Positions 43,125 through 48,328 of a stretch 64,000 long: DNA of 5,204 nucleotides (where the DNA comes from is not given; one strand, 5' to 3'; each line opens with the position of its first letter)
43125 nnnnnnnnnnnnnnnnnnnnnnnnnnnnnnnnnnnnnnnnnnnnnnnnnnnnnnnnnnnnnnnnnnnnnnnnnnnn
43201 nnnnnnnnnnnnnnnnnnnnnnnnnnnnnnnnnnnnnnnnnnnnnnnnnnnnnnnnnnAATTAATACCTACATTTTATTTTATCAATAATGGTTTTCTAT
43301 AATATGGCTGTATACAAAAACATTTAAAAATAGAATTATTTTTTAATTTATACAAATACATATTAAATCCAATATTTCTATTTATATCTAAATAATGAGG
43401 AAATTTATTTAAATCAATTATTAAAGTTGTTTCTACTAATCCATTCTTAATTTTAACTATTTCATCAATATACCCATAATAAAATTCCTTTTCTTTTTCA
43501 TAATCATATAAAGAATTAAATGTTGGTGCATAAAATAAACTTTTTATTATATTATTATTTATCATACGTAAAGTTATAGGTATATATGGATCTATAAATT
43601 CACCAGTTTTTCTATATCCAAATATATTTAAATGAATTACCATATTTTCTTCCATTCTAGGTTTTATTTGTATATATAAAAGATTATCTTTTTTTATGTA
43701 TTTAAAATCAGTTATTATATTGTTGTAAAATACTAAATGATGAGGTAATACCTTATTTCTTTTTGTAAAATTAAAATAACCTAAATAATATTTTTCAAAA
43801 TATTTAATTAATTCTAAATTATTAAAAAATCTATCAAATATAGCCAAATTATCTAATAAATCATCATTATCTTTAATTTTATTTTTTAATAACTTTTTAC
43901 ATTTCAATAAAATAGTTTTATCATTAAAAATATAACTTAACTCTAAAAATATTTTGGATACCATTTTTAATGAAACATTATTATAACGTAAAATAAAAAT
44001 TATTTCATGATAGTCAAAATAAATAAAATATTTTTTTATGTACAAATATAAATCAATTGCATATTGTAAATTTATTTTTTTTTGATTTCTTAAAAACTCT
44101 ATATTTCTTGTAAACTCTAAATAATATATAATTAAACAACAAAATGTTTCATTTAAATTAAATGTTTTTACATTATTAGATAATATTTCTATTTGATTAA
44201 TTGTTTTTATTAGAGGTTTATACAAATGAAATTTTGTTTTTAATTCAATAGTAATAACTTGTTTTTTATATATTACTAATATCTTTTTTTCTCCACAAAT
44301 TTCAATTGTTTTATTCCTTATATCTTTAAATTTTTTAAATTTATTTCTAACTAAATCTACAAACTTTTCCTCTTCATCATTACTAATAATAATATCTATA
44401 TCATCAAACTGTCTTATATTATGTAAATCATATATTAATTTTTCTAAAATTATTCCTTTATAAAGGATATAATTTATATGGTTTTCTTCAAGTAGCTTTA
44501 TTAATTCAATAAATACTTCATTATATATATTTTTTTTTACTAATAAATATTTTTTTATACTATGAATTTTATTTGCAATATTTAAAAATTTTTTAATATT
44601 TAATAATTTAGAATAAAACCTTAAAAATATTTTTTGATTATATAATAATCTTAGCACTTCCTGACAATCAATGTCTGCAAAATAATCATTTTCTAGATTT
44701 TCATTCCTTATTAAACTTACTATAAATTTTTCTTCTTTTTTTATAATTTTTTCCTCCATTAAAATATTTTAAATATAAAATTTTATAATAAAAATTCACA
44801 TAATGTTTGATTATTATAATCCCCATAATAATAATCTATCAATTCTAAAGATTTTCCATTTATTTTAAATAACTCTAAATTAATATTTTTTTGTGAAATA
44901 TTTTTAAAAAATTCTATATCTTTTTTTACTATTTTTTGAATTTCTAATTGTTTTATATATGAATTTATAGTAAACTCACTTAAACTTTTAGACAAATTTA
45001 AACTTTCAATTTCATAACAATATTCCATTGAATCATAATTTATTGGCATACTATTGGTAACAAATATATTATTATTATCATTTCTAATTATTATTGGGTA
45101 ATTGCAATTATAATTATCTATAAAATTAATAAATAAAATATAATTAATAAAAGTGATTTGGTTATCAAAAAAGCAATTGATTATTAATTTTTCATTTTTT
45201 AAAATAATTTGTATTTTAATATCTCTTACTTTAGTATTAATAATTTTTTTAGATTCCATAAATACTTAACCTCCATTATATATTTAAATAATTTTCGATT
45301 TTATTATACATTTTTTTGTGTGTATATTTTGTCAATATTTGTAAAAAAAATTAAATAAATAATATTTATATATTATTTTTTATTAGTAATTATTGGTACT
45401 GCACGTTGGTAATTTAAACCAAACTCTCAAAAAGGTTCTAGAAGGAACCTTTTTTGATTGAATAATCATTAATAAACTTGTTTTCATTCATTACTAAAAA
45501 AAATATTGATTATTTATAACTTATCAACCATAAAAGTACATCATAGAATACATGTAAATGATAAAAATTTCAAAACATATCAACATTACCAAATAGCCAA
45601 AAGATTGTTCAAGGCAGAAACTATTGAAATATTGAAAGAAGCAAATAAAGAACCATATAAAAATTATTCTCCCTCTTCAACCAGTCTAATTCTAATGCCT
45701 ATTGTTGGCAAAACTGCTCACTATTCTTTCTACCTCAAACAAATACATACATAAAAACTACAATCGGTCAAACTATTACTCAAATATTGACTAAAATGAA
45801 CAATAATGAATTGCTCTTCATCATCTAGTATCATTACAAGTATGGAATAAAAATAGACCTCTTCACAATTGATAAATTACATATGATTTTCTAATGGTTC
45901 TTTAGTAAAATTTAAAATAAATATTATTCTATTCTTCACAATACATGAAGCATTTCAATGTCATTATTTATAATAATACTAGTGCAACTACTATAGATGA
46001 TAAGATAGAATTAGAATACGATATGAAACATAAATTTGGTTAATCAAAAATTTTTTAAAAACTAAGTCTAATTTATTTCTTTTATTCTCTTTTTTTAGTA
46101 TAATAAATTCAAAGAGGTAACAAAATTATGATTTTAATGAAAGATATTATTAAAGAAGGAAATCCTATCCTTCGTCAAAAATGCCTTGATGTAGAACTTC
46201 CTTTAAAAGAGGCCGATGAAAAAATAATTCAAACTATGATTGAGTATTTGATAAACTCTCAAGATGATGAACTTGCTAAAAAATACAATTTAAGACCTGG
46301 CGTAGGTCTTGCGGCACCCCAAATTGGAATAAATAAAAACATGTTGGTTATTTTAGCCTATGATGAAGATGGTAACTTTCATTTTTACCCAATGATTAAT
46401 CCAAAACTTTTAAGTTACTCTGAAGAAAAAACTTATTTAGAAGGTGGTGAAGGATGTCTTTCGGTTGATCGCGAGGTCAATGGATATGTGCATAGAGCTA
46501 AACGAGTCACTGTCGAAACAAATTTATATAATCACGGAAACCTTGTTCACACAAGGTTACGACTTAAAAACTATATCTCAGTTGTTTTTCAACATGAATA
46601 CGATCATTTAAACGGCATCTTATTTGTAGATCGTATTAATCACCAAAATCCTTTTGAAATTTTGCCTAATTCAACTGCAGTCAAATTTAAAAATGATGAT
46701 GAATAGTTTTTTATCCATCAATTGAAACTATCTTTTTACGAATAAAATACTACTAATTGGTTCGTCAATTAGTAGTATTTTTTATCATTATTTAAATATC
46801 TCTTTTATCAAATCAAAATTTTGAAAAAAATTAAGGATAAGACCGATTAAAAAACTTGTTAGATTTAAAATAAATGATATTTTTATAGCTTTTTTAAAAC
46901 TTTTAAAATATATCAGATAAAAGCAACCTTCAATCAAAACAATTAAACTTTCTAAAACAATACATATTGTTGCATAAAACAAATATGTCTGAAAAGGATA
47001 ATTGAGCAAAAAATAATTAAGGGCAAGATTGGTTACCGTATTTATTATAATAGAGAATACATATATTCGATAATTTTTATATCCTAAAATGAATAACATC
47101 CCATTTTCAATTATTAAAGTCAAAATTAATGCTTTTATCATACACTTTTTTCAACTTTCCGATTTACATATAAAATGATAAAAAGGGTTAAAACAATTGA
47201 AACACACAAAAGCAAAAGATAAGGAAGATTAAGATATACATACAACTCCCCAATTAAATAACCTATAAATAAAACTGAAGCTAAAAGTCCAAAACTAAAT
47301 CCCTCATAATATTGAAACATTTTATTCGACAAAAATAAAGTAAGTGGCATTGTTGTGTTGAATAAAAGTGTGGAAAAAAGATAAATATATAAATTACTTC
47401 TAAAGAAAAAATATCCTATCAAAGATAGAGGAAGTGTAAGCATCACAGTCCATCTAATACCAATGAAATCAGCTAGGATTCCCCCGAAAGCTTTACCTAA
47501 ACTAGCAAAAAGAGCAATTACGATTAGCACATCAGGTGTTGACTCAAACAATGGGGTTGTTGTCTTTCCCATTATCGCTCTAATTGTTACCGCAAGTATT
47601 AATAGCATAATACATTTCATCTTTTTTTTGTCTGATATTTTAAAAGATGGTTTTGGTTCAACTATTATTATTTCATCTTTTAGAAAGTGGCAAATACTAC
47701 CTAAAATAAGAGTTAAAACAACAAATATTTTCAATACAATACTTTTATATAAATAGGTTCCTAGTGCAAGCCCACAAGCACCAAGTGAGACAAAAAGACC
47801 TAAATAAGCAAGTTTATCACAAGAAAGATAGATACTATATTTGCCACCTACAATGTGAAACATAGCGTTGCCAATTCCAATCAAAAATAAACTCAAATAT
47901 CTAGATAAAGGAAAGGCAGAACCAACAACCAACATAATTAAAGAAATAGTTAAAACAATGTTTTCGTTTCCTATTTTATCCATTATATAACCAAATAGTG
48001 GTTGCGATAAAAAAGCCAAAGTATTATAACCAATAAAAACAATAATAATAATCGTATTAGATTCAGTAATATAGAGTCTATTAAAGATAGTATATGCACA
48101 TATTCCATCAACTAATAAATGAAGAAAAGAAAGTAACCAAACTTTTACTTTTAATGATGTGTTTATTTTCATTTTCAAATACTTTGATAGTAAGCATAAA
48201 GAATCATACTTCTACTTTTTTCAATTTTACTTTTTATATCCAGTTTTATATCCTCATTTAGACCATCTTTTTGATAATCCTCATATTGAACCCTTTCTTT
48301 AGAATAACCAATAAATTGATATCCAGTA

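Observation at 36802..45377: Complete lasso-peptide gene cluster carrying an extra radical-SAM/SPASM maturase, a kinase-peptidase fusion and a nucleotidyltransferase: candidate new hybrid RiPP class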

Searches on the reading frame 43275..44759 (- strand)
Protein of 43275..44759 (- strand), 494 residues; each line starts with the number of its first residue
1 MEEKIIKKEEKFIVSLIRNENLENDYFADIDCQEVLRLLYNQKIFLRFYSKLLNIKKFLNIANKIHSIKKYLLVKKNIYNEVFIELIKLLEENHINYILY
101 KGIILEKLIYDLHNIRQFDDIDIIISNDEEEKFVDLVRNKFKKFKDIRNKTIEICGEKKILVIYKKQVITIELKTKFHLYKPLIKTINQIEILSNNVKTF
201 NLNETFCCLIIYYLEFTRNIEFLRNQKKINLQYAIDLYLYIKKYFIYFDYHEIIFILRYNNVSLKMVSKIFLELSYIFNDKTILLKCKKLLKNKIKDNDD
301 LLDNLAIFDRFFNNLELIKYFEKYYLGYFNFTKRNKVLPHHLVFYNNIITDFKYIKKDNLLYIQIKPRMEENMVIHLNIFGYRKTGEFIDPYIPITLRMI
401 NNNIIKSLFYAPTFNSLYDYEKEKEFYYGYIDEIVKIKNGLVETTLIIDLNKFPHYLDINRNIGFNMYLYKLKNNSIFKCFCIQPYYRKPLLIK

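Call 3: search_protein_families(library=pfam, proteins=[window:43275-44759:-], max_evalue=0.1)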
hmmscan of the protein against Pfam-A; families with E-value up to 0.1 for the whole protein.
window:43275-44759:- (494 aa): 2 families
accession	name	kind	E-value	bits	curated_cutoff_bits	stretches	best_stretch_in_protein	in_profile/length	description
PF14907.12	NTP_transf_5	-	1.4e-11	44.9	31.2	1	29-255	2-226/249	Uncharacterised nucleotidyltransferase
PF14091.12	DUF4269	-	0.016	15.9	28.9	1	119-173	32-86/151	Domain of unknown function (DUF4269)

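Call 4: search_protein_families(library=ncbifam, proteins=[window:43275-44759:-], max_evalue=0.1)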
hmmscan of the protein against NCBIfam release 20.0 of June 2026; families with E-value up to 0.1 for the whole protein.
window:43275-44759:- (494 aa): 0 families

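Call 35: search_solved_structures(query=window:43275-44759:-, max_evalue=1)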
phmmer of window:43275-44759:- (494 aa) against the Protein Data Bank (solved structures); distinct sequences matched with E-value up to 1: 0.

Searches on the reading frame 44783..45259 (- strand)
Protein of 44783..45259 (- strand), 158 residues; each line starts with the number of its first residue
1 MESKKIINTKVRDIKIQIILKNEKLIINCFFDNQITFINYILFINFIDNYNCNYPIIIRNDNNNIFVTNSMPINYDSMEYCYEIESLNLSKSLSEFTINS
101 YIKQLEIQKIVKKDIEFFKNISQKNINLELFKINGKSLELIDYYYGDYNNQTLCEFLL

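Call 3: search_protein_families(library=pfam, proteins=[window:44783-45259:-], max_evalue=0.1)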
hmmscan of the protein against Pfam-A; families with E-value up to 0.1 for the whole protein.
window:44783-45259:- (158 aa): 0 families

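Call 4: search_protein_families(library=ncbifam, proteins=[window:44783-45259:-], max_evalue=0.1)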
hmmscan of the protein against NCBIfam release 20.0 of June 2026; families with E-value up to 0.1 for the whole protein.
window:44783-45259:- (158 aa): 0 families

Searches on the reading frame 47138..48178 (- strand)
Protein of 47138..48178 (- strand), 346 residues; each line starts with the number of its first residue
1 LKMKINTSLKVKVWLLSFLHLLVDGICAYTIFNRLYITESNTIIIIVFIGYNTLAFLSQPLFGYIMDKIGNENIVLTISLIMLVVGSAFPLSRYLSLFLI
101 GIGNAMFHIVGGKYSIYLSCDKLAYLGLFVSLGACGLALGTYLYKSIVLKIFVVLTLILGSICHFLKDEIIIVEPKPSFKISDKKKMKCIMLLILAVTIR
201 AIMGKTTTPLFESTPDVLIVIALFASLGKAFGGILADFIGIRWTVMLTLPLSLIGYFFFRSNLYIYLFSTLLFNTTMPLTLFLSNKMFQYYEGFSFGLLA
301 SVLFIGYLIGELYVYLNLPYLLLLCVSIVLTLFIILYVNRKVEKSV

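Call 81: search_protein_families(library=pfam, proteins=[window:47138-48178:-], max_evalue=0.01)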
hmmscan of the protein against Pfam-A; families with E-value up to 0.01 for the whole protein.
window:47138-48178:- (346 aa): 1 family
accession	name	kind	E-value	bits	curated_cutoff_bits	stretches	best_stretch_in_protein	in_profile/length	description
PF07690.21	MFS_1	-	1.3e-07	31.3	33.4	1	14-187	2-202/347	Major Facilitator Superfamily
